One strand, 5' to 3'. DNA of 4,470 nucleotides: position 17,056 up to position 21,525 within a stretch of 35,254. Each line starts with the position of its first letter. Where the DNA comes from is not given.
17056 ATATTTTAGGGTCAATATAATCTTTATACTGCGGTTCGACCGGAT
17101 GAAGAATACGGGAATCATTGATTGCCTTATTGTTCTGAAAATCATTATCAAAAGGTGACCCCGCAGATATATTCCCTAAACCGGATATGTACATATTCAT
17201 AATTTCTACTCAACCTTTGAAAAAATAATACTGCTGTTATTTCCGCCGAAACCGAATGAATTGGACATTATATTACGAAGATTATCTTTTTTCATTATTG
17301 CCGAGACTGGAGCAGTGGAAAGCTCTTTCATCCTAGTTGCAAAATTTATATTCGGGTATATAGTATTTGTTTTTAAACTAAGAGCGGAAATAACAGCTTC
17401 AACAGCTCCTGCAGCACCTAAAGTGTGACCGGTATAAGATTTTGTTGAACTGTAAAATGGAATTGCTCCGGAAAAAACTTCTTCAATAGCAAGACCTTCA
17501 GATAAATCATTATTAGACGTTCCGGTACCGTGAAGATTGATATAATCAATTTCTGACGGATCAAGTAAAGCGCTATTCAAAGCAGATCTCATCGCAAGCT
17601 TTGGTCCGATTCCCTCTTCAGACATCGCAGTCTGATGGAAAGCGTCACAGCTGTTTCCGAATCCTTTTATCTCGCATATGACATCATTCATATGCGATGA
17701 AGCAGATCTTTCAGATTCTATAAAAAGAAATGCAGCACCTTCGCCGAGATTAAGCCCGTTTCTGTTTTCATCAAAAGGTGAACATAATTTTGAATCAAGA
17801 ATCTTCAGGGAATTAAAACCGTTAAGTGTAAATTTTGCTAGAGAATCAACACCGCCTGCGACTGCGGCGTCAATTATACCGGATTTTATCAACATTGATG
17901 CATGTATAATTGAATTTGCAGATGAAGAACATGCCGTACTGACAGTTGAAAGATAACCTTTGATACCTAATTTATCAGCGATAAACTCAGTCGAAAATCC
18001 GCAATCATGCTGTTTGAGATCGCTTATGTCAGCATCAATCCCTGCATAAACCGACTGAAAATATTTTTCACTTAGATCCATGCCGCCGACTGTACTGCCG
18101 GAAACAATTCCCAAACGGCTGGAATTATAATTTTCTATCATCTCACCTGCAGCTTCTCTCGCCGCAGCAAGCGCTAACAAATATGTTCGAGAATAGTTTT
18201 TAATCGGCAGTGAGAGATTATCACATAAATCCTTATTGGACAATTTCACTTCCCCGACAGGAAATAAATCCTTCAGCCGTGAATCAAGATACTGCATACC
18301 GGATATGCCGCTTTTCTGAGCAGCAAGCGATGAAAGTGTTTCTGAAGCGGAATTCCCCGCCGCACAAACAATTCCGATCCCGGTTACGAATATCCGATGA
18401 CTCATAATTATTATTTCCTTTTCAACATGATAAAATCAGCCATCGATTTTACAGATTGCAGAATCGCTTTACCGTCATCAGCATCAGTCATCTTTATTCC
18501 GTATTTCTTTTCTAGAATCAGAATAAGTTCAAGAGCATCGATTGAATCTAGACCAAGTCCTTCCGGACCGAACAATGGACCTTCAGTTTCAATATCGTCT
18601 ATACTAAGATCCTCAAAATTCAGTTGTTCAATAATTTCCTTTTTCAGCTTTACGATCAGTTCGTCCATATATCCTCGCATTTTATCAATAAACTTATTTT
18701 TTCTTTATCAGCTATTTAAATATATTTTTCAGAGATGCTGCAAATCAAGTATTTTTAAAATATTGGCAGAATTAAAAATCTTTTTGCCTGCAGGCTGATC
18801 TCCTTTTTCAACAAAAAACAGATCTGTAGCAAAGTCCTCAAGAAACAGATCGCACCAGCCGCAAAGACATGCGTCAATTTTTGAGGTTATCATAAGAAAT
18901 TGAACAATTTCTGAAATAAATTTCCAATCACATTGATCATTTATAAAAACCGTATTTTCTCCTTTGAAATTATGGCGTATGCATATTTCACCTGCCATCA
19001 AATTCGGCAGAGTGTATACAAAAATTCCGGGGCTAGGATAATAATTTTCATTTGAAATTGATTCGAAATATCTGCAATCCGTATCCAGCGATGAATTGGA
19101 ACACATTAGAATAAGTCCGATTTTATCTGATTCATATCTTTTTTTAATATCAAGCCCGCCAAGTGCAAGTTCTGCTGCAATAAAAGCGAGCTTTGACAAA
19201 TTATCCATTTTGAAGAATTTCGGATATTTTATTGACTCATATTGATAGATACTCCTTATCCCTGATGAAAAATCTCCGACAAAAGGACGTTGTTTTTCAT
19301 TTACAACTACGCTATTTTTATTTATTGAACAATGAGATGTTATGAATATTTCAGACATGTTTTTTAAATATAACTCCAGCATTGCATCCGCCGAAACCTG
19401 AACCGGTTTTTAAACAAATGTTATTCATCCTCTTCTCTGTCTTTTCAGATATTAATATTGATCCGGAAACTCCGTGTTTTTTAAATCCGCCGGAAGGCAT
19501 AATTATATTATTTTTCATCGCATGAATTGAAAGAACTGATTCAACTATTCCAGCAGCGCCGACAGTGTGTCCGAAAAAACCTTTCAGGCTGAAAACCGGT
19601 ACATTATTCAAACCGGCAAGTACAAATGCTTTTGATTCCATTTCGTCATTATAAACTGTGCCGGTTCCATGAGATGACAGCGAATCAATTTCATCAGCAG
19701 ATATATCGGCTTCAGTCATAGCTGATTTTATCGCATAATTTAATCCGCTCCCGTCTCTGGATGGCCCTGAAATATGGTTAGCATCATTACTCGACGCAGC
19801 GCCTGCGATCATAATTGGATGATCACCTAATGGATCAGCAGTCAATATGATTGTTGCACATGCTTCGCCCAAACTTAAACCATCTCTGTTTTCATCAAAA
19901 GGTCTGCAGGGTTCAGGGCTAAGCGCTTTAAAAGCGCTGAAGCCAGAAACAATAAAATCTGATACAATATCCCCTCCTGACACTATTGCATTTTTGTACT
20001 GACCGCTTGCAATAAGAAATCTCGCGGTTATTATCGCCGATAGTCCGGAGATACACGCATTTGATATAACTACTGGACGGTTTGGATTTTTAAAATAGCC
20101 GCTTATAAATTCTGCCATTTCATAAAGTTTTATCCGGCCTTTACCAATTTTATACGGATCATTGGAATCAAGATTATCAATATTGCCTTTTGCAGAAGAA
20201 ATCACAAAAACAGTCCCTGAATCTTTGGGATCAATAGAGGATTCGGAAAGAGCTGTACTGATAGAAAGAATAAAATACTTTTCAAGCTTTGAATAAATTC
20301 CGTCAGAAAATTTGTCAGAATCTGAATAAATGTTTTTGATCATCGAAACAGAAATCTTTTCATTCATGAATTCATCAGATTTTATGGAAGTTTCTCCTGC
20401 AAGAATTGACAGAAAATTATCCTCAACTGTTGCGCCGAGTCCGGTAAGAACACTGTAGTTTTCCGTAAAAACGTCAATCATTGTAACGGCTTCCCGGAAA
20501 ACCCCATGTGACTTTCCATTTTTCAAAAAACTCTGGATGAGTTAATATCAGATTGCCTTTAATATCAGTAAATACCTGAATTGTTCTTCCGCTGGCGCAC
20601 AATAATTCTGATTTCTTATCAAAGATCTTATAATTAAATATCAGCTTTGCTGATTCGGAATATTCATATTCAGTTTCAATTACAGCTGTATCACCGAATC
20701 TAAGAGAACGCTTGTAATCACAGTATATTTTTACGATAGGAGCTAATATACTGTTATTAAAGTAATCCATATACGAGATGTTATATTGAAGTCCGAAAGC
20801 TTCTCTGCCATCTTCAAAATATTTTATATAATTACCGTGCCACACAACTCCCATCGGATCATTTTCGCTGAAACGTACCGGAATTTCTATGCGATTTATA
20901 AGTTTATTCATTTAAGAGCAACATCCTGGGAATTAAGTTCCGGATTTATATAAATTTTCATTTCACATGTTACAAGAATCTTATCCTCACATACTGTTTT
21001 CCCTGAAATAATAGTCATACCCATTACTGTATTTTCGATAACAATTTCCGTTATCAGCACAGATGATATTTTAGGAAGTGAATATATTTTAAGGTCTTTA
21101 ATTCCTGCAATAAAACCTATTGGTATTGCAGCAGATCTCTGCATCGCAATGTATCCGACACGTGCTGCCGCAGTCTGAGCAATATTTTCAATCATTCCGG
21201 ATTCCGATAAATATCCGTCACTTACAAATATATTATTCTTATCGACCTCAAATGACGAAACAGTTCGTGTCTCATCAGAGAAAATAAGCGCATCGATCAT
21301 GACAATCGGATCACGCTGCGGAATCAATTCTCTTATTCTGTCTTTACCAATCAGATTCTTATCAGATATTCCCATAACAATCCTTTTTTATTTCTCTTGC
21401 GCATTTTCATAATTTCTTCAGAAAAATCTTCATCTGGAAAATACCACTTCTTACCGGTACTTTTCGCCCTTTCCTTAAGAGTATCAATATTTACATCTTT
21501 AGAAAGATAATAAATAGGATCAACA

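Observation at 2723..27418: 22-gene co-directional flexirubin / aryl-polyene-type biosynthetic cluster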

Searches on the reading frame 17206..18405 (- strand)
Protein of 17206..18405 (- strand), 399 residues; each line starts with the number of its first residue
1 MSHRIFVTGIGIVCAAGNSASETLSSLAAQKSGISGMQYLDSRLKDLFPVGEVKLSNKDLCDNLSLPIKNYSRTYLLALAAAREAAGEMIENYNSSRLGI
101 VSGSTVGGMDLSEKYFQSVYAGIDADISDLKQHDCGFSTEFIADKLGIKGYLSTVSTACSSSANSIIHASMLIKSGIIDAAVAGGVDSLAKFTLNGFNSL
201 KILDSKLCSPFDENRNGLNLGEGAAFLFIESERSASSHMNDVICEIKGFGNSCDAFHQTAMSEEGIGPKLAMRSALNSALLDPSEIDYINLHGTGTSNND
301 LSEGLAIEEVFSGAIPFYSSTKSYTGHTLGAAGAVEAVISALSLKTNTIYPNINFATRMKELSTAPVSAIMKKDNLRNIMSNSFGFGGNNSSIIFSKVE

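Call 4: search_protein_families(library=pfam, proteins=[window:17206-18405:-], max_evalue=0.01)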
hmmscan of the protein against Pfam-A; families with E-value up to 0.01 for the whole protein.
window:17206-18405:- (399 aa): 3 families
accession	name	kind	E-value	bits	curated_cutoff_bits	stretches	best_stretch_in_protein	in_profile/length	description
PF02801.28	Ketoacyl-synt_C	-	1.4e-28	99.7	20.8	1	244-355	2-118/119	Beta-ketoacyl synthase, C-terminal domain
PF00109.32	ketoacyl-synt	-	1.5e-24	87.4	20.8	1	4-233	3-250/252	Beta-ketoacyl synthase, N-terminal domain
PF00108.29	Thiolase_N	-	1.5e-05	24.9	26.4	1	146-191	70-117/260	Thiolase, N-terminal domain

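Call 7: search_protein_families(library=ncbifam, proteins=[window:17206-18405:-], max_evalue=0.001)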
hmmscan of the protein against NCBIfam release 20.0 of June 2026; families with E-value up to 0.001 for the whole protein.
window:17206-18405:- (399 aa): 29 families (the best 25 are shown)
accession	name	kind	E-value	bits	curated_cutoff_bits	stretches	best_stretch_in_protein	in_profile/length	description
NF006618.0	PRK09185.1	subfamily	6.3e-101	338.3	407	1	3-397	3-392/394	beta-ketoacyl-ACP synthase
TIGR03150.1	fabF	equivalog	1.2e-85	287.6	493.75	1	3-395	1-406/407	beta-ketoacyl-ACP synthase II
NF005589.0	PRK07314.1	subfamily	4.4e-82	276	387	1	2-398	3-412/413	beta-ketoacyl-ACP synthase II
NF004970.0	PRK06333.1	subfamily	3.3e-68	230.5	525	1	2-398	3-422/424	beta-ketoacyl-ACP synthase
NF006274.0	PRK08439.1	equivalog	6.6e-67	226.1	621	1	3-398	2-406/406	beta-ketoacyl-ACP synthase II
NF004618.0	PRK05952.1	equivalog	2.8e-62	210.8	455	1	4-397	3-382/384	beta-ketoacyl-ACP synthase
NF006434.0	PRK08722.1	equivalog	5.6e-56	190.2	759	1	3-397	4-413/414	beta-ketoacyl-ACP synthase II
NF005076.0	PRK06501.1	equivalog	8.8e-56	189.6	629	1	136-397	152-422/425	beta-ketoacyl-ACP synthase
NF006587.0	PRK09116.1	equivalog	7e-55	186.4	470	1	3-398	2-407/408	beta-ketoacyl-ACP synthase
NF058662.1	cispenta_AmcF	equivalog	9.9e-55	186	325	1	5-396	2-368/369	cispentacin biosynthesis acyltransferase subunit AmcF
NF005935.0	PRK07967.1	equivalog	1.6e-52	178.7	630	1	3-398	2-404/406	beta-ketoacyl-ACP synthase I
NF005490.0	PRK07103.1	equivalog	1.7e-52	178.9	445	1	3-398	4-413/414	polyketide beta-ketoacyl:acyl carrier protein synthase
NF005916.1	PRK07910.1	equivalog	3.8e-49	167.7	560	1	5-397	14-417/418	KasA/KasB family beta-ketoacyl-ACP synthase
NF045894.1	PKS_plus_SDR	equivalog_domain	2.3e-21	75.2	1740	1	142-395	156-424/1515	type I polyketide synthase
NF053555.1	prodigi_MBC_PigJ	equivalog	5.3e-21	74.6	900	1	138-395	492-756/759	prodigiosin MBC biosynthesis protein PigJ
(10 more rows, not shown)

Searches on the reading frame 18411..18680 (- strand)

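Call 4: search_protein_families(library=pfam, proteins=[window:18411-18680:-], max_evalue=0.01)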
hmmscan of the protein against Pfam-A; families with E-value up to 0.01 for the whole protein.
window:18411-18680:- (89 aa): 1 family
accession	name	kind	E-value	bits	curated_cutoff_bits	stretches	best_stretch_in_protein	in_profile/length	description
PF00550.31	PP-binding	-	7.5e-07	29.8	20.8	1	15-68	6-53/67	Phosphopantetheine attachment site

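Call 7: search_protein_families(library=ncbifam, proteins=[window:18411-18680:-], max_evalue=0.001)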
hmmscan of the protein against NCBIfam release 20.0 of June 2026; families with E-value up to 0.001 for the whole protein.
window:18411-18680:- (89 aa): 12 families
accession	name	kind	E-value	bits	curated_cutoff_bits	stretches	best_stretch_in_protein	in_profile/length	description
NF006617.0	PRK09184.1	subfamily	2.7e-21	75.4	70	1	5-88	11-94/96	phosphopantetheine-binding protein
TIGR00517.1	acyl_carrier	equivalog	9.7e-09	35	70.45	1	6-85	2-74/77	acyl carrier protein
NF002148.0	PRK00982.1-2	subfamily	4.7e-08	32.8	71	1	6-87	3-77/79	acyl carrier protein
NF002149.0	PRK00982.1-3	equivalog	1.7e-07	31.1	106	1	6-86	2-75/78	acyl carrier protein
NF002151.0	PRK00982.1-5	equivalog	7.9e-07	29.1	92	1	5-85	1-74/78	acyl carrier protein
NF005480.0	PRK07081.1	equivalog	1.8e-06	27.8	72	1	15-84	7-73/83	acyl carrier protein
NF052616.1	ACP_for_OlsHI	equivalog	8.5e-06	26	130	1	29-88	24-81/83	ornithine lipid biosynthesis acyl carrier protein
NF003757.0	PRK05350.1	equivalog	1.2e-05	25.4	65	1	21-72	18-65/83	acyl carrier protein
NF002150.0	PRK00982.1-4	subfamily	1.9e-05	24.8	66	1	7-87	5-78/80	acyl carrier protein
NF058660.1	cispen_ACP_AmcB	equivalog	2.4e-05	24.4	80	1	24-85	17-76/80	cispentacin biosynthesis acyl carrier protein AmcB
NF005798.0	PRK07639.1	equivalog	0.00017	22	100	1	28-85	24-79/91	petrobactin biosynthesis protein AsbD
NF009104.0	PRK12449.1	equivalog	0.00057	19.8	70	0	7-86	5-77/80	acyl carrier protein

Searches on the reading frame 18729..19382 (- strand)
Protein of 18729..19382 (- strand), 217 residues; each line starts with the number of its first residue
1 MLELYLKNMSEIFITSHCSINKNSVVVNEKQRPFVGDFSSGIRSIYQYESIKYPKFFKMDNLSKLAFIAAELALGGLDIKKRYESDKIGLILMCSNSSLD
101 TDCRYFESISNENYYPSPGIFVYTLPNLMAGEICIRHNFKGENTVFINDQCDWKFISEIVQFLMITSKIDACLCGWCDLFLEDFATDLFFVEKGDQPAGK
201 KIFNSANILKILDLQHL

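Call 3: search_protein_families(library=pfam, proteins=[window:18729-19382:-], max_evalue=0.01)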
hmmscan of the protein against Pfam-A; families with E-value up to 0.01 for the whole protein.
window:18729-19382:- (217 aa): 0 families

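Call 6: search_protein_families(library=ncbifam, proteins=[window:18729-19382:-], max_evalue=0.001)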
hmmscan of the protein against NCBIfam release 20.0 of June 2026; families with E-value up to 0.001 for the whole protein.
window:18729-19382:- (217 aa): 1 family
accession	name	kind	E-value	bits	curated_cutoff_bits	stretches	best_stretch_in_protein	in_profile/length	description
NF004970.0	PRK06333.1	subfamily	0.00098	18.1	525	0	57-181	77-204/424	beta-ketoacyl-ACP synthase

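Call 72: search_protein_families(library=pfam, proteins=[window:18729-19382:-], max_evalue=1)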
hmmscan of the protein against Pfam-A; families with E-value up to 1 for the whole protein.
window:18729-19382:- (217 aa): 1 family
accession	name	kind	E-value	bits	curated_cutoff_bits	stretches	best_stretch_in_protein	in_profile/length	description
PF00109.32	ketoacyl-synt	-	0.048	13.7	20.8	1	56-144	83-168/252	Beta-ketoacyl synthase, N-terminal domain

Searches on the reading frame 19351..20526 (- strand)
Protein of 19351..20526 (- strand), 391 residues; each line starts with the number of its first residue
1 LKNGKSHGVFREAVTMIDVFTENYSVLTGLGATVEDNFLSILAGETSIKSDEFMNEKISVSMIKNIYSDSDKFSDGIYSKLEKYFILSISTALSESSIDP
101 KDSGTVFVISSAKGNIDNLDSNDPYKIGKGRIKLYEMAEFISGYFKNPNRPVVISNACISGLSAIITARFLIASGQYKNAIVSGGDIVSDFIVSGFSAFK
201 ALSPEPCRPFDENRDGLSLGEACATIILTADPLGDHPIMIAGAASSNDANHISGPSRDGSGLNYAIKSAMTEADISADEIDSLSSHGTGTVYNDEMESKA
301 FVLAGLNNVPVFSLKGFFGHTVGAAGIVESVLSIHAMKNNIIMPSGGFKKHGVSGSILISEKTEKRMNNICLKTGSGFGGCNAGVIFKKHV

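Call 3: search_protein_families(library=pfam, proteins=[window:19351-20526:-], max_evalue=0.01)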
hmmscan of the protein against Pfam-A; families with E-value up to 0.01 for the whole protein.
window:19351-20526:- (391 aa): 4 families
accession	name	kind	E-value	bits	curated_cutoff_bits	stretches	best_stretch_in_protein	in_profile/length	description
PF02801.28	Ketoacyl-synt_C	-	5.3e-22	78.5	20.8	1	240-347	4-117/119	Beta-ketoacyl synthase, C-terminal domain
PF00109.32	ketoacyl-synt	-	1.3e-11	45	20.8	1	87-229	95-247/252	Beta-ketoacyl synthase, N-terminal domain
PF08545.16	ACP_syn_III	-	5.4e-05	23.4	24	1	154-192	3-41/80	3-Oxoacyl-[acyl-carrier-protein (ACP)] synthase III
PF00108.29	Thiolase_N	-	0.0019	18.1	26.4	0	153-192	80-119/260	Thiolase, N-terminal domain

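Call 6: search_protein_families(library=ncbifam, proteins=[window:19351-20526:-], max_evalue=0.001)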
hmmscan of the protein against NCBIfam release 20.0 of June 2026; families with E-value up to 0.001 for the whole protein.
window:19351-20526:- (391 aa): 21 families
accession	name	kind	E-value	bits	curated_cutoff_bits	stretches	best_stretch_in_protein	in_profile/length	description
NF006618.0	PRK09185.1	subfamily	1.5e-59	202.1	407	1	131-389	134-392/394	beta-ketoacyl-ACP synthase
NF058662.1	cispenta_AmcF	equivalog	1.5e-48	165.7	325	1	28-388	11-368/369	cispentacin biosynthesis acyltransferase subunit AmcF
TIGR03150.1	fabF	equivalog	1.1e-44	152.7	493.75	1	25-388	9-407/407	beta-ketoacyl-ACP synthase II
NF005589.0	PRK07314.1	subfamily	5.7e-44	150.5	387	1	23-389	10-411/413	beta-ketoacyl-ACP synthase II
NF004618.0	PRK05952.1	equivalog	1.3e-40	139.5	455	1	155-389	144-382/384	beta-ketoacyl-ACP synthase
NF004970.0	PRK06333.1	subfamily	8.8e-36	123.6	525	1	145-390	162-422/424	beta-ketoacyl-ACP synthase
NF006274.0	PRK08439.1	equivalog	6.6e-34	117.4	621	1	25-389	10-405/406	beta-ketoacyl-ACP synthase II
NF005490.0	PRK07103.1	equivalog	7.7e-33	114.1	445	1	153-389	164-412/414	polyketide beta-ketoacyl:acyl carrier protein synthase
NF006587.0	PRK09116.1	equivalog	1.9e-31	109.3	470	1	141-389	147-406/408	beta-ketoacyl-ACP synthase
NF005076.0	PRK06501.1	equivalog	1.3e-30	106.7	629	1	135-388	152-421/425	beta-ketoacyl-ACP synthase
NF006434.0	PRK08722.1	equivalog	9.7e-30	103.7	759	1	148-389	156-413/414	beta-ketoacyl-ACP synthase II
NF005916.1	PRK07910.1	equivalog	2e-29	102.8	560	1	156-389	169-417/418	KasA/KasB family beta-ketoacyl-ACP synthase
NF005935.0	PRK07967.1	equivalog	1.5e-16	60.2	630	1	145-390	149-404/406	beta-ketoacyl-ACP synthase I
NF053555.1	prodigi_MBC_PigJ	equivalog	9.8e-16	57.2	900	1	152-344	507-703/759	prodigiosin MBC biosynthesis protein PigJ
NF045894.1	PKS_plus_SDR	equivalog_domain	4e-15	54.5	1740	1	152-342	167-370/1515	type I polyketide synthase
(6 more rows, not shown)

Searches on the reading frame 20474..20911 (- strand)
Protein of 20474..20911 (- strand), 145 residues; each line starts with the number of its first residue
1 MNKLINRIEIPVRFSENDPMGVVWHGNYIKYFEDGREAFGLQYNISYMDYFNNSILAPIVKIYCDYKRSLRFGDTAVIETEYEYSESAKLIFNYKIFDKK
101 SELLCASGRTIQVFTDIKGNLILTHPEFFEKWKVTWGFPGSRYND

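Call 3: search_protein_families(library=pfam, proteins=[window:20474-20911:-], max_evalue=0.01)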
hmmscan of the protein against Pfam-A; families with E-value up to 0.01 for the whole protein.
window:20474-20911:- (145 aa): 2 families
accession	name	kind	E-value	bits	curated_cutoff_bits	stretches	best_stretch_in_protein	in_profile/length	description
PF13279.12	4HBT_2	-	2e-14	54.5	25.5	1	12-132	1-121/122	Thioesterase-like superfamily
PF03061.28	4HBT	-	8.5e-10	39.3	20.6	1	20-105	1-79/79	Thioesterase superfamily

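Call 6: search_protein_families(library=ncbifam, proteins=[window:20474-20911:-], max_evalue=0.001)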
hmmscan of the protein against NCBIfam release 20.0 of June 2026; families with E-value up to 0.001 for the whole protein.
window:20474-20911:- (145 aa): 4 families
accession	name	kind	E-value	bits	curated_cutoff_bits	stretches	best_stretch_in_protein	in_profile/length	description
TIGR00051.1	TIGR00051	subfamily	3e-19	69.5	68.7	1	12-116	4-107/117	YbgC/FadM family acyl-CoA thioesterase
NF047424.1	MenI_Staph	exception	2.7e-18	66.3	225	1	8-132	6-129/148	1,4-dihydroxy-2-naphthoyl-CoA hydrolase MenI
TIGR02799.1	thio_ybgC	equivalog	3.1e-11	43.6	141.35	1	8-107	3-102/126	tol-pal system-associated acyl-CoA thioesterase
NF008065.0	PRK10800.1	equivalog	5e-10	39.6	185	1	1-108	1-108/134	tol-pal system-associated acyl-CoA thioesterase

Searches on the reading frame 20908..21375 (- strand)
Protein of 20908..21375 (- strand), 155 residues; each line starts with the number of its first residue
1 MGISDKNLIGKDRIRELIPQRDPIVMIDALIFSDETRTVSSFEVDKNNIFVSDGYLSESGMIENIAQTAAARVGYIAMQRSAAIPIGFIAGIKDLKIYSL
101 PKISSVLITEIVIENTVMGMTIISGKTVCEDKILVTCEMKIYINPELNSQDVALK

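Call 3: search_protein_families(library=pfam, proteins=[window:20908-21375:-], max_evalue=0.01)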
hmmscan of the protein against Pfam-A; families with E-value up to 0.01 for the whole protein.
window:20908-21375:- (155 aa): 0 families

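Call 6: search_protein_families(library=ncbifam, proteins=[window:20908-21375:-], max_evalue=0.001)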
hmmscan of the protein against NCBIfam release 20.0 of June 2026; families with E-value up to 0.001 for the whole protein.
window:20908-21375:- (155 aa): 3 families
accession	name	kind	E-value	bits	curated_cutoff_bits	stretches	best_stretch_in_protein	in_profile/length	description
NF000582.1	PRK00006.1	equivalog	2.5e-05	24.2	113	1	13-141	4-135/137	3-hydroxyacyl-ACP dehydratase FabZ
TIGR01750.1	fabZ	equivalog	0.00042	20.2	155.15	1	13-141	5-139/141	3-hydroxyacyl-ACP dehydratase FabZ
NF009667.0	PRK13188.1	equivalog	0.00084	18.1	465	1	6-143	318-459/464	bifunctional UDP-3-O-[3-hydroxymyristoyl] N-acetylglucosamine deacetylase/3-hydroxyacyl-ACP dehydratase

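Call 72: search_protein_families(library=pfam, proteins=[window:20908-21375:-], max_evalue=1)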
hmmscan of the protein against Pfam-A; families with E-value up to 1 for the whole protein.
window:20908-21375:- (155 aa): 0 families
